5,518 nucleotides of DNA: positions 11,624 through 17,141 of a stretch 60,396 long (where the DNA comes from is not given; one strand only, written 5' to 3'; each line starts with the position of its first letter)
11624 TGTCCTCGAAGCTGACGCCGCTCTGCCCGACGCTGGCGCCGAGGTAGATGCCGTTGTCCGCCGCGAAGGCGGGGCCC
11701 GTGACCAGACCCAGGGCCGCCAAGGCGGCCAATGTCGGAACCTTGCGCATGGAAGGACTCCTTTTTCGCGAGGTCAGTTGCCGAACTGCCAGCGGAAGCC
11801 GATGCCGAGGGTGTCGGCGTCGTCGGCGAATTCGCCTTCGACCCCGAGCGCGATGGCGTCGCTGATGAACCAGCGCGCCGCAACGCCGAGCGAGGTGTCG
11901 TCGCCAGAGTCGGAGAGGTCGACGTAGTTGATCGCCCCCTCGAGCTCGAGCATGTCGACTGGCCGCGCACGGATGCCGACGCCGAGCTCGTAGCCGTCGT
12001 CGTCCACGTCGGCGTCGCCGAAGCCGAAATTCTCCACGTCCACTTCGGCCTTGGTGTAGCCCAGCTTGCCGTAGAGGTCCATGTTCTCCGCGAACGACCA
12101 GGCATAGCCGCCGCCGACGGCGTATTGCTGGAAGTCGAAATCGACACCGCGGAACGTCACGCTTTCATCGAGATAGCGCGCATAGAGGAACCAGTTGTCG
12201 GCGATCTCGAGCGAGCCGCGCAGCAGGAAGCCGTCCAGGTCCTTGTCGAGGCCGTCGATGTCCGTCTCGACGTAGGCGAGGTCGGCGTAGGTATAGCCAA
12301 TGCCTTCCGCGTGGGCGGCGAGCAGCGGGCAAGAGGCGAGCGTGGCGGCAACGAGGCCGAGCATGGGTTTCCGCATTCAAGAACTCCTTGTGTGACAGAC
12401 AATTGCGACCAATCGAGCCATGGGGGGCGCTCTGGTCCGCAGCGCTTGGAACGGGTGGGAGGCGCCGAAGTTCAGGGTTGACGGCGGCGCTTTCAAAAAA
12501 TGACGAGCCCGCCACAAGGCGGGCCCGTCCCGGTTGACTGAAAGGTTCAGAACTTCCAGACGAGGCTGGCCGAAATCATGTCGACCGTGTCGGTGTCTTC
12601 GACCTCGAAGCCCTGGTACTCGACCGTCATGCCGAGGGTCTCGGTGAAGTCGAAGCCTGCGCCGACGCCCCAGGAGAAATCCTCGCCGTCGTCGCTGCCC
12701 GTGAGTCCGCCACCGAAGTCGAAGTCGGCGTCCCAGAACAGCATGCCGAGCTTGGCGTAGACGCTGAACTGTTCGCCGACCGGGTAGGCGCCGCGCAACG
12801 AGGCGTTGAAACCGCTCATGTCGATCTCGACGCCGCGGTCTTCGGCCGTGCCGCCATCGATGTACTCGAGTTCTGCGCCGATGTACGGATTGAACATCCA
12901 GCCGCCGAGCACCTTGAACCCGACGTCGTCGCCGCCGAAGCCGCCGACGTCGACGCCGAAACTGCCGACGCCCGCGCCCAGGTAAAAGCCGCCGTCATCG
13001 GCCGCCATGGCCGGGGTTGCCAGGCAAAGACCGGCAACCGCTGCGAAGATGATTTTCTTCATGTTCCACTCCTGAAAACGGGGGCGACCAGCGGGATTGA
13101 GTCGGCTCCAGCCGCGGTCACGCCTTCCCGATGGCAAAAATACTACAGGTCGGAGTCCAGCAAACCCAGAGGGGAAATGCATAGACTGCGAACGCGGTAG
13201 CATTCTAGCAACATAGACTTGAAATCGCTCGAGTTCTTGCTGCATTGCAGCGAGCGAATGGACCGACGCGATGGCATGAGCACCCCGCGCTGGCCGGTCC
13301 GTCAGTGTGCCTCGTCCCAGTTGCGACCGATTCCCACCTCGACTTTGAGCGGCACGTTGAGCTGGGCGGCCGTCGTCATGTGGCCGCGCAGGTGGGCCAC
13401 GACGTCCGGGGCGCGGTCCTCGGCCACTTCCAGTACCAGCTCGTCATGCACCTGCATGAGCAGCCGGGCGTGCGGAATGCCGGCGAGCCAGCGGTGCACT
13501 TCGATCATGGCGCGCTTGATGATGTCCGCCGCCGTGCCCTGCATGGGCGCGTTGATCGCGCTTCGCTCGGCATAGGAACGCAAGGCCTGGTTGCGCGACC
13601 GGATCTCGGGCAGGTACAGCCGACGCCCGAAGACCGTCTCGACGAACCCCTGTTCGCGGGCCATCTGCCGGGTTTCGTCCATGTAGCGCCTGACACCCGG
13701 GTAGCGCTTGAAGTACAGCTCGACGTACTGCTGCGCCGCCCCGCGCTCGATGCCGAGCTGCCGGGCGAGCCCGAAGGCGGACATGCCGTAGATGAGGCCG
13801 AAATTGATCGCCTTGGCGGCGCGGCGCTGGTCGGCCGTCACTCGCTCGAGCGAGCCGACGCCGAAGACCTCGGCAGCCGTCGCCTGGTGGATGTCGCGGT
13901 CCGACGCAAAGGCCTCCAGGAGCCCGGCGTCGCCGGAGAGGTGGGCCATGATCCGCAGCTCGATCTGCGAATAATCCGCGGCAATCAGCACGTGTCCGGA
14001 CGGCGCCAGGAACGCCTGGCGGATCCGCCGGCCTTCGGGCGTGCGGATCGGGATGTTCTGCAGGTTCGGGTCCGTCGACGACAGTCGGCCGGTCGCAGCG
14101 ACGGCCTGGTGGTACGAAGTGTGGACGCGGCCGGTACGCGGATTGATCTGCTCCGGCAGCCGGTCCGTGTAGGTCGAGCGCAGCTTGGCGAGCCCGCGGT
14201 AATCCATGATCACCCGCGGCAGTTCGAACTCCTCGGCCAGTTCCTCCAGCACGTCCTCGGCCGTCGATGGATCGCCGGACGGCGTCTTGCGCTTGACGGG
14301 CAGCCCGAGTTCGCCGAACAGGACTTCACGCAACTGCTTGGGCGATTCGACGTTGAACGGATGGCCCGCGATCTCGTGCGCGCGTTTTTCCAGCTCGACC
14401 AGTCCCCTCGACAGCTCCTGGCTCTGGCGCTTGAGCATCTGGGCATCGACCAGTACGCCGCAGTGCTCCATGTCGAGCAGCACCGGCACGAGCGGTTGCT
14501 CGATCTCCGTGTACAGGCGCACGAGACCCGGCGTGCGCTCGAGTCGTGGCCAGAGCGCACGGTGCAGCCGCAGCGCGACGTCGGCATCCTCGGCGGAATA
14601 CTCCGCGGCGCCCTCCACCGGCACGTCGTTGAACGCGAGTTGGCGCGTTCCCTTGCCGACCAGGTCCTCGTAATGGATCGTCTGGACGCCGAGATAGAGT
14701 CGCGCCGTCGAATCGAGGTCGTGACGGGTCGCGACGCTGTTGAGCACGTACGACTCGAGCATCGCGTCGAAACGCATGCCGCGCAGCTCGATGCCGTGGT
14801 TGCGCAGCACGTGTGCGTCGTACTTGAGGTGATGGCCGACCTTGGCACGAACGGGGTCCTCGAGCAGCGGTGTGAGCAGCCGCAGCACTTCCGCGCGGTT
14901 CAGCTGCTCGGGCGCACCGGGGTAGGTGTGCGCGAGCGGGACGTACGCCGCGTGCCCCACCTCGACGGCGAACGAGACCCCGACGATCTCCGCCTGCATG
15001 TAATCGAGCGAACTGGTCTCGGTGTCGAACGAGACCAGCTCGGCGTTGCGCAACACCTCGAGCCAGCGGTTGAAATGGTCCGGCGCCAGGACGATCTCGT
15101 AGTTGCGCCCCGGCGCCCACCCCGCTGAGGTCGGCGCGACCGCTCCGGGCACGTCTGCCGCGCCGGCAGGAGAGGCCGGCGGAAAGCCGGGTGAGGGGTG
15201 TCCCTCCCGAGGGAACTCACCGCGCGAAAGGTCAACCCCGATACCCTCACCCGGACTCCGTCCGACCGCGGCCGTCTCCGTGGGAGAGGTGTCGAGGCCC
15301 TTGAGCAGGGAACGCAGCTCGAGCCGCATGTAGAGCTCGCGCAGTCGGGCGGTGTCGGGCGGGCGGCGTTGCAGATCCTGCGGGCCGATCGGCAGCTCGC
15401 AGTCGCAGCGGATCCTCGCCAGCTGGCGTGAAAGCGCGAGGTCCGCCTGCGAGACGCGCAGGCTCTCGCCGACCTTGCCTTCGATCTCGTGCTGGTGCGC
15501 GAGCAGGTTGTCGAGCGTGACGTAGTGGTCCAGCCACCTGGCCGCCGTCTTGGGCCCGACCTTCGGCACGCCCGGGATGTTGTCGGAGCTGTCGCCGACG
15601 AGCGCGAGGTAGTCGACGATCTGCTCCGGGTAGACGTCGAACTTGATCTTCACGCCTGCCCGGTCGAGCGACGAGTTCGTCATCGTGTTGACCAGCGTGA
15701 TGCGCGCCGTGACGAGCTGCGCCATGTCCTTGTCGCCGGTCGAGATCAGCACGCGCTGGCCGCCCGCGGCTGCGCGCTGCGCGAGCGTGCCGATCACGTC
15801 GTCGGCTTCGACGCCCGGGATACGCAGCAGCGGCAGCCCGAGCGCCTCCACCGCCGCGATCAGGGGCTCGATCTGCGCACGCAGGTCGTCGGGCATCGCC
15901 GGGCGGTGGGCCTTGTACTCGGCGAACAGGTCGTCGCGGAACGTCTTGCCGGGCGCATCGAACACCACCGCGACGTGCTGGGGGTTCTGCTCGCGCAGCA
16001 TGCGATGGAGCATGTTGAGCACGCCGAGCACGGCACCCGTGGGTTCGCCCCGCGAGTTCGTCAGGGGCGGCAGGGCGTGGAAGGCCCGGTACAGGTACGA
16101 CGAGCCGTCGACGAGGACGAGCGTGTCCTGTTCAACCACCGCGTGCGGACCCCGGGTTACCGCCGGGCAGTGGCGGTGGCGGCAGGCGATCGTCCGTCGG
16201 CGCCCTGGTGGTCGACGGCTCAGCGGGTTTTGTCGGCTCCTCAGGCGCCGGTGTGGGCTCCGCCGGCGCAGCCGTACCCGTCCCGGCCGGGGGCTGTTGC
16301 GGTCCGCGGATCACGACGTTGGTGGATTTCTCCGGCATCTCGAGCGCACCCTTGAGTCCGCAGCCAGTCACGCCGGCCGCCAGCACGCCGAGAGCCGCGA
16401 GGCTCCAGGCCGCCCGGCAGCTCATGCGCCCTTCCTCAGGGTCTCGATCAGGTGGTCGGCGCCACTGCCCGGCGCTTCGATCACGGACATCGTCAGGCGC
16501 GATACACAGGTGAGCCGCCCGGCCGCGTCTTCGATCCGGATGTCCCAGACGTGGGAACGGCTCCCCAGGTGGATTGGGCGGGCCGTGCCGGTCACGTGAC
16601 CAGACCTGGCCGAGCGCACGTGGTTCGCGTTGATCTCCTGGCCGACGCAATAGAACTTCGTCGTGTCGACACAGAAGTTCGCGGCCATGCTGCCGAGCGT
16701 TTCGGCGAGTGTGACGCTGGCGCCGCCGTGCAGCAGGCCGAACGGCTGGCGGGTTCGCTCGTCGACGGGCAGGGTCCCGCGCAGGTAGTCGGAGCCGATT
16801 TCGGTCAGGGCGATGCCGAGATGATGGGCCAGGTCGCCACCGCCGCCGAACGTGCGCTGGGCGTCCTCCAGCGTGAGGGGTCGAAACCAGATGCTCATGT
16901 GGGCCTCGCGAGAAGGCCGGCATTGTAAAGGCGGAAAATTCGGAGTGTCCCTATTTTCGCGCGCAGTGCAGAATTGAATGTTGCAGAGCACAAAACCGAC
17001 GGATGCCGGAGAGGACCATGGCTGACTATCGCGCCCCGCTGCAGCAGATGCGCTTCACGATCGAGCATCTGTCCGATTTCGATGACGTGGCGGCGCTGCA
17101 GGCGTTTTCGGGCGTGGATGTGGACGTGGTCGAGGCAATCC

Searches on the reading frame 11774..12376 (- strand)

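Call 53: search_protein_families(library=pfam, proteins=[window:11774-12376:-], max_evalue=0.00001)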
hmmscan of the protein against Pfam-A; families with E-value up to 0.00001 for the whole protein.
window:11774-12376:- (200 aa): 2 families
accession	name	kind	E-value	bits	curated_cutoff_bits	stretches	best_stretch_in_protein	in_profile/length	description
PF13505.12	OMP_b-brl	-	1.2e-13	52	28.7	1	8-198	3-175/175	Outer membrane protein beta-barrel domain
PF13609.12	Porin_4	-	1.4e-06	28.8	27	0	33-110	232-307/310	Gram-negative porin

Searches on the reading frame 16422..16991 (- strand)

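Call 79: search_protein_families(library=pfam, proteins=[window:16422-16991:-], max_evalue=0.0001)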
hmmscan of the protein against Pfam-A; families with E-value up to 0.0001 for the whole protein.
window:16422-16991:- (189 aa): 1 family
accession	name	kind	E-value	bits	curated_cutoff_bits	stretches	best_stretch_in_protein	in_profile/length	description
PF03061.28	4HBT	-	1.6e-17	64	20.6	1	84-162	1-79/79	Thioesterase superfamily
